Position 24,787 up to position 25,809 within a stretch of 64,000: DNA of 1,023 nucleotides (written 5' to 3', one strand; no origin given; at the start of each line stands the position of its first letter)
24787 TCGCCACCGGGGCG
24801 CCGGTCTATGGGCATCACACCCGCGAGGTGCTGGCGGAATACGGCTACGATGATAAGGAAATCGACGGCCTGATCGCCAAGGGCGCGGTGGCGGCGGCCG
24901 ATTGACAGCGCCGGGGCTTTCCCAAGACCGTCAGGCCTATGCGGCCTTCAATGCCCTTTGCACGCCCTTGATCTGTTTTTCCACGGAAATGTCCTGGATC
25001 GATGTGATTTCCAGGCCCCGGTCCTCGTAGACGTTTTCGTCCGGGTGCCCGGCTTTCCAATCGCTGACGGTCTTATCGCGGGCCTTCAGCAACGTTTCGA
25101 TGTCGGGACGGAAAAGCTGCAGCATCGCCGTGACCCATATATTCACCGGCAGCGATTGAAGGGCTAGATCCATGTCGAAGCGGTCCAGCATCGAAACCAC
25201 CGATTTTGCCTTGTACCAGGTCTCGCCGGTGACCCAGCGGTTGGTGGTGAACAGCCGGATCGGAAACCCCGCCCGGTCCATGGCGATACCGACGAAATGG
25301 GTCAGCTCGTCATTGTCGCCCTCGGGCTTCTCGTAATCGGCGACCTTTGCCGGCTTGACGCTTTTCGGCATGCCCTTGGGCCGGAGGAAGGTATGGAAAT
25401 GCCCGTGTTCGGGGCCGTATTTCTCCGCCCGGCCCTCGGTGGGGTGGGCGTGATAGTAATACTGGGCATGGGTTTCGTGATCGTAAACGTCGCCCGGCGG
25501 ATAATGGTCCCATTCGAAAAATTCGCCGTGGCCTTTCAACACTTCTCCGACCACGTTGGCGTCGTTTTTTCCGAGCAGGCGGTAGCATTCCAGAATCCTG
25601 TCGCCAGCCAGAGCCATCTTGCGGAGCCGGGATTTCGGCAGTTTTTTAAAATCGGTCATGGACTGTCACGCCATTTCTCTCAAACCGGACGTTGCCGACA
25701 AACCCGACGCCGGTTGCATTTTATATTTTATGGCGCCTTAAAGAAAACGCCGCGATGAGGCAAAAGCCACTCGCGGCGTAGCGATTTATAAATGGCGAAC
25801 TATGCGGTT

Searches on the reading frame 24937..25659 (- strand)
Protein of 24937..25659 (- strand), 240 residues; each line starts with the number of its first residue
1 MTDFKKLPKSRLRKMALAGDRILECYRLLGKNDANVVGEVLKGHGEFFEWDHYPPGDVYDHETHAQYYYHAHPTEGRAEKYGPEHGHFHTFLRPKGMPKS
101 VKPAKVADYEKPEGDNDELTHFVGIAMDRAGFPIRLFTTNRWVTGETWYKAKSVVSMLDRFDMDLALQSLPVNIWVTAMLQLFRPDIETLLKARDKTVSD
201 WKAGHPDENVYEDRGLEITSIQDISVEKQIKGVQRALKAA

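Call 3: search_protein_families(library=pfam, proteins=[window:24937-25659:-], max_evalue=0.1)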
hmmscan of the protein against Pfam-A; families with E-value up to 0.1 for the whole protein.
window:24937-25659:- (240 aa): 1 family
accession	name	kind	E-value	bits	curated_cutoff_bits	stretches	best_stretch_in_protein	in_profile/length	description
PF22308.1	DUF6969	-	5.8e-83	277.9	27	1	18-224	3-201/201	Domain of unknown function (DUF6969)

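Call 4: search_protein_families(library=ncbifam, proteins=[window:24937-25659:-], max_evalue=0.1)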
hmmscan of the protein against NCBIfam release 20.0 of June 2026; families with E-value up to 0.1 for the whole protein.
window:24937-25659:- (240 aa): 0 families

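Call 26: search_solved_structures(query=window:24937-25659:-, max_evalue=10, show_alignments=2)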
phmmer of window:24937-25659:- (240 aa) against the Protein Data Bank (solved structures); distinct sequences matched with E-value up to 10: 1.
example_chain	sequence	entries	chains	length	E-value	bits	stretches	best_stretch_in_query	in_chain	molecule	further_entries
4xkz_A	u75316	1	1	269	0.1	15.3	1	131-176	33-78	Valine-tRNA ligase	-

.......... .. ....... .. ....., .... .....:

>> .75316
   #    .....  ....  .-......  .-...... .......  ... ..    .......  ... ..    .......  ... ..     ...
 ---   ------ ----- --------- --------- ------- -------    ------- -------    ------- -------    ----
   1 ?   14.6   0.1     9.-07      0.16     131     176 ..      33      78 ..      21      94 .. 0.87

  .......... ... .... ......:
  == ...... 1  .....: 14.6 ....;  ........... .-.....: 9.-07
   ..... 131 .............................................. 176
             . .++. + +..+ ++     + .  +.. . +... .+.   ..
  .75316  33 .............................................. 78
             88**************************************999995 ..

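Call 28: find_related_loci(query=window:24937-25659:-, collection=genome_contigs, flank=10000)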
Query window:24937-25659:- (240 aa) in genome_contigs; peptide patterns used: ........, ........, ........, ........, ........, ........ (x = any residue, [..] = any of these).
599 stretches matched a pattern (row limit reached: there are more); 587 encode a relative of the query (tblastn E <= 1e-3); the best 80 are kept; 80 distinct loci.
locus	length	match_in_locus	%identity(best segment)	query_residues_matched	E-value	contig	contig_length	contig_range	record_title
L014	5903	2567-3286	90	1-240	2e-151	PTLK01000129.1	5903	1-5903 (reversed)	MAG: Alphaproteobacteria bacterium MarineAlpha3_Bin3 CFH04_129, whole genome shotgun sequence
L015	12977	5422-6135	89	1-238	2e-148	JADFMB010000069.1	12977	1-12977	MAG: Proteobacteria bacterium isolate B56T1B8 B56T1B8_NODE9027, whole genome shotgun sequence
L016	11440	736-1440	81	1-235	2e-132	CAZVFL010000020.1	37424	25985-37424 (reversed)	MAG TPA_asm: uncultured Thalassospiraceae bacterium isolate binchicken_co202_61 genome assembly, contig: NODE_189_length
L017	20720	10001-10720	76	1-240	3e-131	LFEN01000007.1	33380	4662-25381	MAG: Alphaproteobacteria bacterium casp-alpha2 cas-m1520, whole genome shotgun sequence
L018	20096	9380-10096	72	1-239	1e-120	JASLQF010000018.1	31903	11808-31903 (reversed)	MAG: Rhodospirillales bacterium isolate Arabian11_MAG_77 c_000000586492, whole genome shotgun sequence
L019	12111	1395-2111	70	1-239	4e-116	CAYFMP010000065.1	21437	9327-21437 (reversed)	MAG TPA_asm: uncultured Thalassospiraceae bacterium isolate ERP019367_co2_114 genome assembly, contig: NODE_1755_length_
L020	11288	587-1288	69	4-237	4e-112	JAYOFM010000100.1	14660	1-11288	MAG: Rhodospirillales bacterium isolate 139551_S153_metabat_bins_2.tsv.078 NODE_4353_length_14660_cov_7.925642, whole ge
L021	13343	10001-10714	66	1-238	7e-112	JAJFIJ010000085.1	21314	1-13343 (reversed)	MAG: Rhodospirillales bacterium isolate OFTM364 OFTM364_84, whole genome shotgun sequence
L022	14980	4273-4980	65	1-240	1e-109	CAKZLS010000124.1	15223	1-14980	MAG TPA_asm: uncultured Rhodospirillales bacterium isolate SRR4030105_bin.67_CONCOCT_v1.1_MAG genome assembly, contig: E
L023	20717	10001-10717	64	1-239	3e-108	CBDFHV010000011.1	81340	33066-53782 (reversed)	MAG: Rhodospirillales bacterium isolate fdb9ddf0-d161-4023-a233-fb38a48c8877 genome assembly, contig: contig_11, whole g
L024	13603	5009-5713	67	1-239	5e-106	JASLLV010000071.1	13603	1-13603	MAG: Rhodospirillales bacterium isolate Arabian10_MAG_32 NODE_71_length_13603_cov_9.267707, whole genome shotgun sequenc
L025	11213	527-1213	67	1-233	4e-106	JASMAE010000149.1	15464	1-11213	MAG: Rhodospirillales bacterium isolate ETNP2_MAG_87 c_000000841731, whole genome shotgun sequence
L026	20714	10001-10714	63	1-238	2e-105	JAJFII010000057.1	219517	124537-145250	MAG: Rhodospirillales bacterium isolate OFTM193 OFTM193_56, whole genome shotgun sequence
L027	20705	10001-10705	64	4-238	9e-105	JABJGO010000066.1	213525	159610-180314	MAG: Rhodospirillales bacterium isolate SI074_bin150 k141_1653911, whole genome shotgun sequence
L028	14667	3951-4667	63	1-239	3e-104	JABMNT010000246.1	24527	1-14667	MAG: Rhodospirillales bacterium isolate bin.668 k141_6067318, whole genome shotgun sequence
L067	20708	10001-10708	56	1-239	8e-89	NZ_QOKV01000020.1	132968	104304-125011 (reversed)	Azospirillum brasilense strain ATCC 49958 NODE_20_length_132968_cov_58.049254, whole genome shotgun sequence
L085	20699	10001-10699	53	3-237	7e-87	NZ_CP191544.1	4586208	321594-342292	Thalassospira lucentensis strain Mv1 chromosome, complete genome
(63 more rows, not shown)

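Call 66: find_homologous_proteins(query=window:24937-25659:-, max_evalue=0.00001)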
Query window:24937-25659:- (240 aa): 6381 proteins with E <= 0.00001 among 6669 candidates; the best 120 are listed.
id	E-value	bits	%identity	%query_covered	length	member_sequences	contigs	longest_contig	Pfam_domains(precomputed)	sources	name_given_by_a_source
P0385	1.2e-147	508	89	100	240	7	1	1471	PF22308.2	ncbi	-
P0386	1.9e-147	507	90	100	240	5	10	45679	PF22308.2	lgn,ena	-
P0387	7.3e-147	505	89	100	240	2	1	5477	PF22308.2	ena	-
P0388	7.5e-147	505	90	100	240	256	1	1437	PF22308.2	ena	-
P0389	4.7e-145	500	88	100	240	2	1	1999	PF22308.2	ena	-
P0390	2.6e-143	494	92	94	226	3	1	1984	PF22308.2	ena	-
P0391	6.4e-132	457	81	96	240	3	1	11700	PF22308.2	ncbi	-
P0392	8.3e-132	456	81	100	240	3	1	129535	PF22308.2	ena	-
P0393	3.5e-130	451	80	100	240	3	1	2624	PF22308.2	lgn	-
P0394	3.7e-130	451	80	100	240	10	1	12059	PF22308.2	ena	-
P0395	2.0e-129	448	78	100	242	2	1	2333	PF22308.2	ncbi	ncbi:MAG: hypothetical protein ACE5GT_12540 [Rhodospirillales bacterium]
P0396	6.8e-129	447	79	100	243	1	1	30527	PF22308.2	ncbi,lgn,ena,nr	ncbi:MAG: hypothetical protein O3A85_08110 [Proteobacteria bacterium]|nr:hypothetical protein [Pseud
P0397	9.3e-127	440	77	100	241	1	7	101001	PF22308.2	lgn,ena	-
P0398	2.5e-125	435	77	100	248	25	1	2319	PF22308.2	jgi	-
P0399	9.4e-125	433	77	100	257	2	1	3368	PF22308.2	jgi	jgi:hypothetical protein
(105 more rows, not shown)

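Call 75: predict_structure(alignment_id=A3)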
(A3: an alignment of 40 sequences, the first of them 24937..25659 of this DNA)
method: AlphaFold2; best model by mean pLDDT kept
length: 240 residues; sequences in the alignment: 40
mean_pLDDT: 89.9   pTM: 0.90
mean pLDDT of the five models: 89.9, 87.8, 87.5, 86.9, 84.8
residues with pLDDT >= 90: 146; 70-90: 83; 50-70: 11; < 50: 0
segments of 3 or more residues with pLDDT < 50: none
pLDDT, mean of each block of 10 residues (from residue 1): 91 98 97 91 75 85 94 72 89 94 83 86 93 93 80 96 92 98 98 93 84 82 97 97
secondary structure, 60 per line:
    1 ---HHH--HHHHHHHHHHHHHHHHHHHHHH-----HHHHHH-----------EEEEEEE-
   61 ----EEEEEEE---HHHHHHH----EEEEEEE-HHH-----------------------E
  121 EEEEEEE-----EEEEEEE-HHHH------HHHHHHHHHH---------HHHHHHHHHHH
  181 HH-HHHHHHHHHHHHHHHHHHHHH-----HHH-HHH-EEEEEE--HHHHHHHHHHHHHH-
elements in order: H9-30 H36-41 E53-59 E65-71 H75-81 E86-92 E120-127 E133-139 H141-144 H151-160 H170-182 H184-204 E218-223 H226-239

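Call 77: search_protein_families(library=pfam, proteins=[L067:8298-9257:+, L067:9254-9919:+, L067:6303-7487:+, L067:7494-8288:+, L067:10788-11723:-, L067:11730-13397:+, L067:10621-12015:-, L067:3748-5694:+], max_evalue=0.01)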
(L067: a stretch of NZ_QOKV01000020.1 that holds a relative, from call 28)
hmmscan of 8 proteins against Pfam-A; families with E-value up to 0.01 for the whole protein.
L067:8298-9257:+ (319 aa): 4 families
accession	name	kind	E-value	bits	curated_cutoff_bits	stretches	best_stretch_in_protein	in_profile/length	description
PF02470.25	MlaD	-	1e-19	71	25.1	1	39-116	2-81/81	MlaD protein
PF11887.13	Mce4_CUP1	-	0.00064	19.8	32.6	1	173-267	58-148/222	Cholesterol uptake porter CUP1 of Mce4, putative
PF14362.11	DUF4407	-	0.003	17.3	31.3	1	149-260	111-226/297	Domain of unknown function (DUF4407)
PF06103.16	DUF948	-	0.0049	17.5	37.2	0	215-257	23-65/89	Bacterial protein of unknown function (DUF948)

L067:9254-9919:+ (221 aa): 1 family
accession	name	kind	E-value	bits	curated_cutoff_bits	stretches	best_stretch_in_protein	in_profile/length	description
PF03886.18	ABC_trans_aux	-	2.9e-15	56.7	26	1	33-192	1-156/161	ABC-type transport auxiliary lipoprotein component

L067:6303-7487:+ (394 aa): 3 families
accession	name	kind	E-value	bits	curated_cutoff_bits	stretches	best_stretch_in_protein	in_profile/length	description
PF02405.21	MlaE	-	1.1e-74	251.1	22.5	1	179-388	3-212/212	Permease MlaE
PF13466.11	STAS_2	-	2.7e-07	31.1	29.2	1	40-112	5-76/80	STAS domain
PF01740.26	STAS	-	1.6e-05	25.1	22.6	1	50-112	27-90/106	STAS domain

L067:7494-8288:+ (264 aa): 3 families
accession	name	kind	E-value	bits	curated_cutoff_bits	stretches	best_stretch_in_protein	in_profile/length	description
PF00005.33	ABC_tran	-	7.1e-29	101.6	25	1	32-181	2-137/137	ABC transporter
PF13304.12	AAA_21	-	1e-06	29.5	27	1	151-212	236-299/304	AAA domain, putative AbiEii toxin, Type IV TA system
PF13191.12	AAA_16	-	0.0067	17.4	32.6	0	38-81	19-63/167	AAA ATPase domain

L067:10788-11723:- (311 aa): 6 families
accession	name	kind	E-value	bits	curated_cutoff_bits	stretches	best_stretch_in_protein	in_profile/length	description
PF04542.20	Sigma70_r2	-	4.9e-19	68.3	24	1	60-127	1-68/71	Sigma-70 region 2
PF04545.22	Sigma70_r4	-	4.4e-16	58.6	24.1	1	241-291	2-50/50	Sigma-70, region 4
PF00140.25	Sigma70_r1_2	-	2.5e-05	24.6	22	1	22-50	2-30/34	Sigma-70 factor, region 1.2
PF21476.4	PF0610-like_N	-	0.0011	19.6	33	1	254-278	7-31/50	PF0610-like, N-terminal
PF04539.22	Sigma70_r3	-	0.0023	18.5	25.3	0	170-221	23-75/78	Sigma-70 region 3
PF08279.18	HTH_11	-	0.0055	17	25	1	247-279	1-33/55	HTH domain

L067:11730-13397:+ (555 aa): 1 family
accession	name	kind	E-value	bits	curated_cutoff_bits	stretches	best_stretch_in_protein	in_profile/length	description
PF01654.22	Cyt_bd_oxida_I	-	2.8e-163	543.8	26.2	1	94-521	1-418/418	Cytochrome bd terminal oxidase subunit I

L067:10621-12015:- (464 aa): 0 families

L067:3748-5694:+ (648 aa): 0 families

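Call 78: fold_search(model_id=the predicted structure, library=pdb)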
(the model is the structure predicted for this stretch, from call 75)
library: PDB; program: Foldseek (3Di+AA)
matches with E <= 10: 123; with E <= 0.001: 0
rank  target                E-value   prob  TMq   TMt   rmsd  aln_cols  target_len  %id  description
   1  4mp6                  5.8e-01  0.03  0.13  0.10  18.2       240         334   10  Staphyloferrin B precursor biosynthetic enzyme SbnB bound to citrate and NAD+ (released 2014-03-05)
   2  4mp3                  6.5e-01  0.08  0.21  0.16  16.8       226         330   12  Staphyloferrin B precursor biosynthetic enzyme selenomethionine-labeled SbnB (released 2014-03-05)
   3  8xaa_A                6.9e-01  0.04  0.16  0.14  18.0       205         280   10  Structure of NAP1 in complex with H2A-H2B (released 2024-12-04)
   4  3bk5                  9.7e-01  0.25  0.17  0.17   5.1        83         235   10  Crystal structure of putative outer membrane lipoprotein-sorting protein domain from Vibrio parahaemolyticus (released 2008-02-05)
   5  1exz_B                1.0e+00  0.06  0.12  0.19  11.3        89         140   10  STRUCTURE OF STEM CELL FACTOR (released 2000-07-06)
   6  4m54                  1.1e+00  0.05  0.19  0.16  17.3       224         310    9  The structure of the staphyloferrin B precursor biosynthetic enzyme SbnB bound to N-(1-amino-1-carboxyl-2-ethyl)-glutami (released 2014-07-09)
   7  9c6t_B                1.2e+00  0.06  0.19  0.20  17.6       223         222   12  Structure of the Human ISM1 TSR-AMOP domains (released 2025-04-23)
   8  6rj1_A                1.2e+00  0.04  0.15  0.06  12.2       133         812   10  N-Domain P40/P90 Mycoplasma pneumoniae (released 2020-11-04)
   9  7tdz_A                1.4e+00  0.04  0.16  0.03  26.0       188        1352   10  Cryo-EM model of protomer of the cytoplasmic ring of the nuclear pore complex from Xenopus laevis (released 2022-06-22)
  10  3u1h_B                1.4e+00  0.02  0.10  0.08  17.3       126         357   11  Crystal structure of IPMDH from the last common ancestor of Bacillus (released 2011-11-02)
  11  1s68                  1.7e+00  0.03  0.15  0.15  15.2       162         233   11  Structure and Mechanism of RNA Ligase (released 2004-02-24)
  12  8xaa_D                1.8e+00  0.04  0.16  0.15  15.6       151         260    9  Structure of NAP1 in complex with H2A-H2B (released 2024-12-04)
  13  8xx4_B                1.8e+00  0.01  0.15  0.05  27.8       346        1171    9  ASFV RNAP elongation complex (released 2025-01-22)
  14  2e9w_C                1.9e+00  0.03  0.10  0.16  10.5        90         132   11  Crystal structure of the extracellular domain of Kit in complex with stem cell factor (SCF) (released 2007-08-07)
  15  2o26_A                1.9e+00  0.03  0.11  0.15  11.9        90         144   13  Structure of a class III RTK signaling assembly (released 2007-03-13)
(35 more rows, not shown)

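Call 85: search_protein_families(library=pfam, alignment_id=A6, max_evalue=0.00001)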
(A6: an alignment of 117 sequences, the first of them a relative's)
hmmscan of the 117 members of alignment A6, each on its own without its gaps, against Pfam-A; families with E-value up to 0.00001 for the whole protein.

A. member 1, L027:2773-3834:+ (354 aa): 5 families
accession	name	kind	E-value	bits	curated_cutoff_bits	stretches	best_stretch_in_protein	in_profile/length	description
PF01035.26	DNA_binding_1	-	4.9e-36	122.9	27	1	272-351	1-80/81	6-O-methylguanine DNA methyltransferase, DNA binding domain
PF02805.21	Ada_Zn_binding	-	5.2e-32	110.1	23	1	12-75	2-65/65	Metal binding domain of Ada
PF12833.13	HTH_18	-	3.8e-15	56.4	33.6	1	107-184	1-79/80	Helix-turn-helix domain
PF00165.29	HTH_AraC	-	5.2e-11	42.8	26.6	1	103-133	10-40/42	Bacterial regulatory helix-turn-helix proteins, AraC family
PF02870.21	Methyltransf_1N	-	3.3e-09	37.6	21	1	191-267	1-70/71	6-O-methylguanine DNA methyltransferase, ribonuclease-like domain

B. families by the number of members that match (of 117 scanned): 87 families (the first 25 are shown)
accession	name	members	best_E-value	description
PF06808.19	DctM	6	3.4e-80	Tripartite ATP-independent periplasmic transporter, DctM component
PF11874.13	DUF3394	4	3.7e-69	Domain of unknown function (DUF3394)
PF00211.25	Guanylate_cyc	4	1.7e-23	Adenylate and Guanylate cyclase catalytic domain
PF04143.19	Sulf_transp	3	2.3e-62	Sulphur transport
PF01081.25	Aldolase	3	1.1e-25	KDPG and KHG aldolase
PF08281.18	Sigma70_r4_2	3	4.1e-17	Sigma-70, region 4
PF04542.20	Sigma70_r2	3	3e-14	Sigma-70 region 2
PF04545.22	Sigma70_r4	3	2.4e-11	Sigma-70, region 4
PF00034.26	Cytochrom_C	3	7e-10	Cytochrome c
PF16868.10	NMT1_3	2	2.1e-93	NMT1-like family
PF01276.26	OKR_DC_1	2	4.5e-77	Orn/Lys/Arg decarboxylase, major domain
PF00291.31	PALP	2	7.6e-76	Pyridoxal-phosphate dependent enzyme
PF10098.14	DUF2336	2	1.3e-73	Uncharacterised protein conserved in bacteria (DUF2336)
PF01035.26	DNA_binding_1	2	4.9e-36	6-O-methylguanine DNA methyltransferase, DNA binding domain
PF02805.21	Ada_Zn_binding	2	5.2e-32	Metal binding domain of Ada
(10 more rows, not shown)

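Call 92: search_protein_families(library=ncbifam, proteins=[L085:5078-7774:+], max_evalue=0.00001)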
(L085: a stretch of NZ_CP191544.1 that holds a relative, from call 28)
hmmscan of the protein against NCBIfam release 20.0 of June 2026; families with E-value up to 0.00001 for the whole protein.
L085:5078-7774:+ (899 aa): 2 families
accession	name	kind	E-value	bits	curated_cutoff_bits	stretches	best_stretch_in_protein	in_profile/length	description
TIGR02123.1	TRAP_fused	subfamily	1.9e-212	707.3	320.65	2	68-415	3-342/615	TRAP transporter fused permease subunit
TIGR00786.1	dctM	subfamily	1.4e-21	76.8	268.45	1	244-422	43-219/405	TRAP transporter large permease subunit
